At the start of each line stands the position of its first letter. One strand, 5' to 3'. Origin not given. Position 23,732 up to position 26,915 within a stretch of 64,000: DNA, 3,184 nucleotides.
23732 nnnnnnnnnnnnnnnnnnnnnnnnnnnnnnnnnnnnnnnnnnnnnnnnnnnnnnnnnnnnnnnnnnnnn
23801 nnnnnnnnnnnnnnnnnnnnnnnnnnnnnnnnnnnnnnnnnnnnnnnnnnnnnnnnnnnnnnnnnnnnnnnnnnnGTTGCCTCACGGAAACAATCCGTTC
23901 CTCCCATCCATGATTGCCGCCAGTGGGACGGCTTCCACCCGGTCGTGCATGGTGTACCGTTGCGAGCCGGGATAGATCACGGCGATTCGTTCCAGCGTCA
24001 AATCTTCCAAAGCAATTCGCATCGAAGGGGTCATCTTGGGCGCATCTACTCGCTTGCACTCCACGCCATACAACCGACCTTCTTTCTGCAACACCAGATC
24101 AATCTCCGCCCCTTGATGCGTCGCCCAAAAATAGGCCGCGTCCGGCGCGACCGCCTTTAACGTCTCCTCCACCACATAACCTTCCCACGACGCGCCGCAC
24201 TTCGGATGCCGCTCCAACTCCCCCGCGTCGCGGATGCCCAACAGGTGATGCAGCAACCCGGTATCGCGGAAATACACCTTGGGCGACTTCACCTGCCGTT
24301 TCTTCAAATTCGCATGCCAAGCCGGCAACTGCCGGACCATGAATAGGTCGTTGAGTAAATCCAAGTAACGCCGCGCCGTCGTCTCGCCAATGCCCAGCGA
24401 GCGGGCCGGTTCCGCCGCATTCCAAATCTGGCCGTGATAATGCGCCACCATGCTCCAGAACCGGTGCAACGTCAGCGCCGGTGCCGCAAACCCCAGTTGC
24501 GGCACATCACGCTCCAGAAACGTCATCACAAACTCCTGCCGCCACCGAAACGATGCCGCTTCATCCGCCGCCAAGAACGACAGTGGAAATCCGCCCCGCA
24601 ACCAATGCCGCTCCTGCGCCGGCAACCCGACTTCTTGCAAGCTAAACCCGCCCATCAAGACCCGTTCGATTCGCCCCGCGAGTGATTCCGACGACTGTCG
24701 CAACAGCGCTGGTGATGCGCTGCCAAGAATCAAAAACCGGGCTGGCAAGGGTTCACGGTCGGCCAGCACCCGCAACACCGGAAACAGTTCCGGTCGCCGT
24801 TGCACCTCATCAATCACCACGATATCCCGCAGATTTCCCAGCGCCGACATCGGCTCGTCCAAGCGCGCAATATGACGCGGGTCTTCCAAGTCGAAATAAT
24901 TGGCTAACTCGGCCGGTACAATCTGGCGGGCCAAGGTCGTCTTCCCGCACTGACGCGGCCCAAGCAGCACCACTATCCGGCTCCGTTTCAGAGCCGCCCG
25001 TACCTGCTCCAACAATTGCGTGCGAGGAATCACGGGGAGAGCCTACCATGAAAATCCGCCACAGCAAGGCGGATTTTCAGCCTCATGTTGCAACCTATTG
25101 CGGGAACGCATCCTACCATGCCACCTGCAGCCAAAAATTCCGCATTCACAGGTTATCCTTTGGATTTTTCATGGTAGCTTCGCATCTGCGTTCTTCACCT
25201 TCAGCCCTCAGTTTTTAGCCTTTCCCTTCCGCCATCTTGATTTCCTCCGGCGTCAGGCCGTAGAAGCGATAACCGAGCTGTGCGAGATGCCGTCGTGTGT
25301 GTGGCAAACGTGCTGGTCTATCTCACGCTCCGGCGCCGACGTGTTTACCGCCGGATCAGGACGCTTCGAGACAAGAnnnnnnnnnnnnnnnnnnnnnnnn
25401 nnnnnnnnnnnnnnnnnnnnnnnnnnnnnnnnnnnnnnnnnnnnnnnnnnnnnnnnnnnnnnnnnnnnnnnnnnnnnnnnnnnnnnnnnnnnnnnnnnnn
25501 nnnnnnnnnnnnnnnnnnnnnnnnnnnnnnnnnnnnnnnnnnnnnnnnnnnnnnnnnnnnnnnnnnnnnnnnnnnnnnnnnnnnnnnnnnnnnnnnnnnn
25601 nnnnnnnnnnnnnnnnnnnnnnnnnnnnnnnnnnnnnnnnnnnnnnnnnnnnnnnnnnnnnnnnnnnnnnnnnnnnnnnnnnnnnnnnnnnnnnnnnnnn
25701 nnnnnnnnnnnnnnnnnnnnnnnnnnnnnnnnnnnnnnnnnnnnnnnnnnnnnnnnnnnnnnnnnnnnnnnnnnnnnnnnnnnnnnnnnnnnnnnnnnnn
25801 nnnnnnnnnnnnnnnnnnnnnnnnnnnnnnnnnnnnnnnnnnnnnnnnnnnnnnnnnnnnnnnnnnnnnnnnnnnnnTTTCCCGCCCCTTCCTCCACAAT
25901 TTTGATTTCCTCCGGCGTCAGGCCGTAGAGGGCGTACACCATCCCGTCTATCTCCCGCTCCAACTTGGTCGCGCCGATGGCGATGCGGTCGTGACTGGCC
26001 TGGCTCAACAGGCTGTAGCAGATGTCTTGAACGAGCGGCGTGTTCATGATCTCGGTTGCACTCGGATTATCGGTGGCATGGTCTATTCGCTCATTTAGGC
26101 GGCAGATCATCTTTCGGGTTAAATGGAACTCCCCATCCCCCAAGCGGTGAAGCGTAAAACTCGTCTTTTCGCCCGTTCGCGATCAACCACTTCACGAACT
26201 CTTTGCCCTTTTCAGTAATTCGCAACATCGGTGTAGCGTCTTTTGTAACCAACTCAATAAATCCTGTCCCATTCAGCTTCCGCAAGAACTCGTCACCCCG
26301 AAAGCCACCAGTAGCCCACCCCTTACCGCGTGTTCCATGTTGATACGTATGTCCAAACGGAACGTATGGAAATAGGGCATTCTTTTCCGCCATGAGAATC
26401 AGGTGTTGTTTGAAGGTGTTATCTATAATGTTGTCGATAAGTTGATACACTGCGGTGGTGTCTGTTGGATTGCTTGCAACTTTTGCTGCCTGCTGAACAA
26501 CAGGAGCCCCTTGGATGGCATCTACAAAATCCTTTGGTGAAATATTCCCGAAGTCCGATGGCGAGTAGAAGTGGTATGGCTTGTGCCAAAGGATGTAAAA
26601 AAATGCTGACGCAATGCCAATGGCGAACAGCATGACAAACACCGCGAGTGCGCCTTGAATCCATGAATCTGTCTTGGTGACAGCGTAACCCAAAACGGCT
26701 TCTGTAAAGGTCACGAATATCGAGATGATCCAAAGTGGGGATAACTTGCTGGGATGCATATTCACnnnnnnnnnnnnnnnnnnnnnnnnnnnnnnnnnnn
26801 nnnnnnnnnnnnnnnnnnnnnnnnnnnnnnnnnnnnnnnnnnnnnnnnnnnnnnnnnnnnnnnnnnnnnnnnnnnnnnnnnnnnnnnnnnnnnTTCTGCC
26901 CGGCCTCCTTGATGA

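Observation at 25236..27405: Serial cassette accretion marked by reiterated methyltransferase 3'-end relics, each translationally coupled (ATGA) to the preceding gene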

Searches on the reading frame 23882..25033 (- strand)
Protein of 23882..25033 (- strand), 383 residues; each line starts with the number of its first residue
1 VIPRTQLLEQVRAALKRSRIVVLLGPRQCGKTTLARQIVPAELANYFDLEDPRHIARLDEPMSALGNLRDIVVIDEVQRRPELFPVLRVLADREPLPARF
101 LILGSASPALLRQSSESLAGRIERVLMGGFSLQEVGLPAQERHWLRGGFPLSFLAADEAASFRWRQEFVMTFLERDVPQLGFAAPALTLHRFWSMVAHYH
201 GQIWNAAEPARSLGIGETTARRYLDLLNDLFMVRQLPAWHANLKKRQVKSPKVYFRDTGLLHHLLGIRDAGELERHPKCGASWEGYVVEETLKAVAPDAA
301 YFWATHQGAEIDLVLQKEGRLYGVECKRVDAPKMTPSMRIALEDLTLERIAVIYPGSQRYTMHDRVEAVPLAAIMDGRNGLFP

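Call 5: search_protein_families(library=pfam, proteins=[window:23882-25033:-], max_evalue=0.01)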
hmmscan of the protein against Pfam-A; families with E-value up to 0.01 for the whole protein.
window:23882-25033:- (383 aa): 6 families
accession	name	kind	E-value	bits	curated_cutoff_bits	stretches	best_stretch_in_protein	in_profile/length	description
PF13635.12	DUF4143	-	1.1e-47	162.2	28.1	1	174-328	1-159/160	Domain of unknown function (DUF4143)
PF13173.12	AAA_14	-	5.3e-25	88.4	27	1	18-135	2-128/129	AAA domain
PF20720.3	nSTAND3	-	4.5e-05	23.6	27.2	1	5-75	4-72/155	Novel STAND NTPase 3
PF01637.24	ATPase_2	-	0.0004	20.7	33.2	1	7-40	7-42/225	ATPase domain predominantly from Archaea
PF13191.12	AAA_16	-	0.00047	21.1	32.6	1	4-48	5-56/167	AAA ATPase domain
PF13401.12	AAA_22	-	0.0039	17.9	27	0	17-50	4-33/130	AAA domain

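Call 6: search_protein_families(library=padloc, proteins=[window:23882-25033:-], max_evalue=0.001)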
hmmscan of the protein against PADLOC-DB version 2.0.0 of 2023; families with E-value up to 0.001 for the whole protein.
window:23882-25033:- (383 aa): 8 families
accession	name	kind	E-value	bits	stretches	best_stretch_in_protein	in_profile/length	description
PDLC04790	PDC-S01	-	1.6e-91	305.1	2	143-376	177-419/422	-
PDLC04789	PDC-S01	-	1.2e-46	157.5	1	1-331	1-343/375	-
PDLC04791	PDC-S01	-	9.2e-27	91.7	1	12-342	13-364/395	-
PDLC04787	PDC-S01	-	7.3e-24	82.4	1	1-320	10-349/412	-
PDLC04786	PDC-S01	-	2.6e-15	54.1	1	242-374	296-429/439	-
PDLC04788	PDC-S01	-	1.6e-13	48.4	1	242-334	288-388/448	-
PDLC04792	PDC-S01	-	3.9e-11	40.2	1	246-372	300-428/452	-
PDLC04140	mad8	-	5.2e-05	20.9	1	5-46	14-55/314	mads_8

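Call 82: search_protein_families(library=ncbifam, proteins=[window:23882-25033:-], max_evalue=0.01)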
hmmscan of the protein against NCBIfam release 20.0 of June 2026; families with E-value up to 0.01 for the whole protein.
window:23882-25033:- (383 aa): 9 families
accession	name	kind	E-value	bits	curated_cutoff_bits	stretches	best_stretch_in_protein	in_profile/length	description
TIGR03265.1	PhnT2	equivalog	0.0001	21.7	457.7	1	4-39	16-51/353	putative 2-aminoethylphosphonate ABC transporter ATP-binding protein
NF008653.0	PRK11650.1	subfamily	0.00076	18.6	432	1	5-39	17-51/357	sn-glycerol-3-phosphate ABC transporter ATP-binding protein UgpC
NF007739.0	PRK10419.1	subfamily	0.0024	17.5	354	1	5-42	25-62/268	nickel ABC transporter ATP-binding protein NikE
NF008513.0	PRK11432.1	equivalog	0.0024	16.8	496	1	7-39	21-53/351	ferric ABC transporter ATP-binding protein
NF008105.0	PRK10851.1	equivalog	0.0027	16.5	502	1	3-42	13-52/362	sulfate/thiosulfate ABC transporter ATP-binding protein CysA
NF000868.0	PRK00080.1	equivalog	0.0032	16.4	282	1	11-79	41-113/330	Holliday junction branch migration DNA helicase RuvB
NF010068.0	PRK13548.1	equivalog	0.0053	15.9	261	0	4-38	17-51/261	heme ABC transporter ATP-binding protein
NF043075.1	MMSYN1_0197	equivalog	0.0071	15.3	550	0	6-42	16-52/341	spermidine/putrescine ABC transporter ATP-binding protein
TIGR00972.1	3a0107s01c2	equivalog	0.0074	15.7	343.2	0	6-38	15-47/248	phosphate ABC transporter ATP-binding protein PstB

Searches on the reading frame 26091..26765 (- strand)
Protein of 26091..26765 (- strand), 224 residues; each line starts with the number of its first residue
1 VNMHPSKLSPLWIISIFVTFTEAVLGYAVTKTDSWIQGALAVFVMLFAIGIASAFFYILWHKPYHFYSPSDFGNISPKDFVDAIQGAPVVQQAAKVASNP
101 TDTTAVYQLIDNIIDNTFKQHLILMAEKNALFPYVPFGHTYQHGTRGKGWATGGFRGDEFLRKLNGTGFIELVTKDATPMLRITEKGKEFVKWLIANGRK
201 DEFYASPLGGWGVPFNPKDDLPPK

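Call 5: search_protein_families(library=pfam, proteins=[window:26091-26765:-], max_evalue=0.01)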
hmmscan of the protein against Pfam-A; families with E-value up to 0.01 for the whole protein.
window:26091-26765:- (224 aa): 0 families

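Call 6: search_protein_families(library=padloc, proteins=[window:26091-26765:-], max_evalue=0.001)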
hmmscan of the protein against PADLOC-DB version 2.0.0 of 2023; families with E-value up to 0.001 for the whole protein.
window:26091-26765:- (224 aa): 0 families

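Call 55: find_homologous_proteins(query=window:26094-26759:-, max_evalue=0.00001)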
Query window:26094-26759:- (222 aa): 6 proteins with E <= 0.00001 among 345 candidates.
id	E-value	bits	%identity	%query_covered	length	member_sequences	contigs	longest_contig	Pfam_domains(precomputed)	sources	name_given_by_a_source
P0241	1.1e-149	514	100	100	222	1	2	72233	-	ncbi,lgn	-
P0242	2.2e-125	435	84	98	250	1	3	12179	-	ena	-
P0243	6.2e-73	263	53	98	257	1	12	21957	-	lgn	-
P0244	6.5e-68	247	55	91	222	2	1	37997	-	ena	-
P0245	3.6e-51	192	43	95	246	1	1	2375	-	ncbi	-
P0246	5.8e-42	162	60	55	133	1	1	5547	-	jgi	jgi:hypothetical protein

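Call 56: find_encoding_contigs(protein=P0242, flank=8000, max_places=3)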
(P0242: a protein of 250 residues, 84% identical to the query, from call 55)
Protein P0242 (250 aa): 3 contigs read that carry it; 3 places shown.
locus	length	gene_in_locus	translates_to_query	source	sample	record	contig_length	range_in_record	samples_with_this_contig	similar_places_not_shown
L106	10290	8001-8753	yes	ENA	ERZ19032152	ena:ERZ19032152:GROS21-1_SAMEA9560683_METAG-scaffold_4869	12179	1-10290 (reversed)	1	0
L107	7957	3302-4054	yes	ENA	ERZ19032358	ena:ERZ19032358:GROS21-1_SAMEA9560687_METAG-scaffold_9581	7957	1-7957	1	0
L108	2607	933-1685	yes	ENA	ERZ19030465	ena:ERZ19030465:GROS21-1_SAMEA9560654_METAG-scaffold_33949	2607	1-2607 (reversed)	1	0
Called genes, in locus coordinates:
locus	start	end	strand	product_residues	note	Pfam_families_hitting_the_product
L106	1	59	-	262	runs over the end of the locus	PF00656:Peptidase_C14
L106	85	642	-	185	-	PF15956:DUF4760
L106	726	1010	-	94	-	-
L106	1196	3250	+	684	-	PF12161:HsdM_N, PF02384:N6_Mtase, PF01170:UPF0020 (faint)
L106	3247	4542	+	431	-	PF01420:Methylase_S (weak)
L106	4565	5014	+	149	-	-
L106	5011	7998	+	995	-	PF04313:HSDR_N, PF00270:DEAD, PF04851:ResIII, PF18766:SWI2_SNF2, PF22679:T1R_D3-like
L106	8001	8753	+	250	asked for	-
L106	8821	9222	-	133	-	PF08010:Phage_30_3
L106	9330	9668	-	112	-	-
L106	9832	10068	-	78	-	-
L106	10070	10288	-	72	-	?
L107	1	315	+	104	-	?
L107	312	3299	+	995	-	PF04313:HSDR_N, PF00270:DEAD, PF04851:ResIII, PF18766:SWI2_SNF2, PF22679:T1R_D3-like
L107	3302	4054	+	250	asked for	-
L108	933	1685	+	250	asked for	-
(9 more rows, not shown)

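Call 57: find_encoding_contigs(protein=P0243, flank=8000, max_places=4)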
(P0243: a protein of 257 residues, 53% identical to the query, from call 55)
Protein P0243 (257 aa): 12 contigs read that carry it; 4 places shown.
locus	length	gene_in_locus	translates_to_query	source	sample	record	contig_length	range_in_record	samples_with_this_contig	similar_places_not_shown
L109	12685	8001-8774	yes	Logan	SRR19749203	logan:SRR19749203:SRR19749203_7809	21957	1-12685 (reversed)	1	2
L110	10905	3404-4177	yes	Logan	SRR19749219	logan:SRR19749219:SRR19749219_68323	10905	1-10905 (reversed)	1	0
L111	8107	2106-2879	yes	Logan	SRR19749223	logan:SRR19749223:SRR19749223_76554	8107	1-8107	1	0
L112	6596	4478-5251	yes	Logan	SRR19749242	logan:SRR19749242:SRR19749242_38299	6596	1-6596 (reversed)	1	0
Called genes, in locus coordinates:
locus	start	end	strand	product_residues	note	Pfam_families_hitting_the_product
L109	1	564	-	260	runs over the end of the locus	PF00510:COX3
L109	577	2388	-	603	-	PF00115:COX1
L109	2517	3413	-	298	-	PF01040:UbiA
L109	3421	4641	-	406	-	PF02628:COX15-CtaA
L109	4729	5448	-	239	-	PF13620:CarboxypepD_reg (faint)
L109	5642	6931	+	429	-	PF00202:Aminotran_3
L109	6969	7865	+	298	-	PF02729:OTCace_N, PF00185:OTCace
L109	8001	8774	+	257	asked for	-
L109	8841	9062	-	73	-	PF07927:HicA_toxin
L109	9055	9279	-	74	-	-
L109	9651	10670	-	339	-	PF02826:2-Hacid_dh_C, PF03446:NAD_binding_2 (weak), PF03807:F420_oxidored (weak), PF07991:KARI_N, PF01450:KARI_C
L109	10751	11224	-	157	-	PF01842:ACT, PF13291:ACT_4 (weak), PF22629:ACT_AHAS_ss, PF13710:ACT_5, PF10369:ALS_ss_C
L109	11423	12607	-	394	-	PF07642:BBP2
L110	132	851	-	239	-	PF13620:CarboxypepD_reg (faint)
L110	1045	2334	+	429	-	PF00202:Aminotran_3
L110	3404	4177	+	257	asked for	-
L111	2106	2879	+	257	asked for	-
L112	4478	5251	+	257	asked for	-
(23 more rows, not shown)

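Call 58: find_encoding_contigs(protein=P0244, flank=8000, max_places=2)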
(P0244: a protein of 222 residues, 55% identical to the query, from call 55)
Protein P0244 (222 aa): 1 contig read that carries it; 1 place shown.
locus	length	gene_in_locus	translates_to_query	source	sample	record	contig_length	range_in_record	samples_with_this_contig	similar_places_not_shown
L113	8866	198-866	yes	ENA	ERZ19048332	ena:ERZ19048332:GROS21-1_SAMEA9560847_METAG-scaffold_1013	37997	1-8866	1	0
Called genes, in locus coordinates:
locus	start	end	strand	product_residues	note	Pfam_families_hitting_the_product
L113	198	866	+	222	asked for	-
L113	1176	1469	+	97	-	-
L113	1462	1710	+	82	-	-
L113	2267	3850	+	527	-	-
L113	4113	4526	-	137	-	-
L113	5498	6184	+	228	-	-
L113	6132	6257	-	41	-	-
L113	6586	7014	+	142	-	-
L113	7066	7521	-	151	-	-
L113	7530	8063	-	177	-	-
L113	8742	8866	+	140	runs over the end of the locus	PF01230:HIT, PF11969:DcpS_C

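Call 82: search_protein_families(library=ncbifam, proteins=[window:26091-26765:-], max_evalue=0.01)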
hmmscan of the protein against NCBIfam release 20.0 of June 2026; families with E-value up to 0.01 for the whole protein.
window:26091-26765:- (224 aa): 0 families
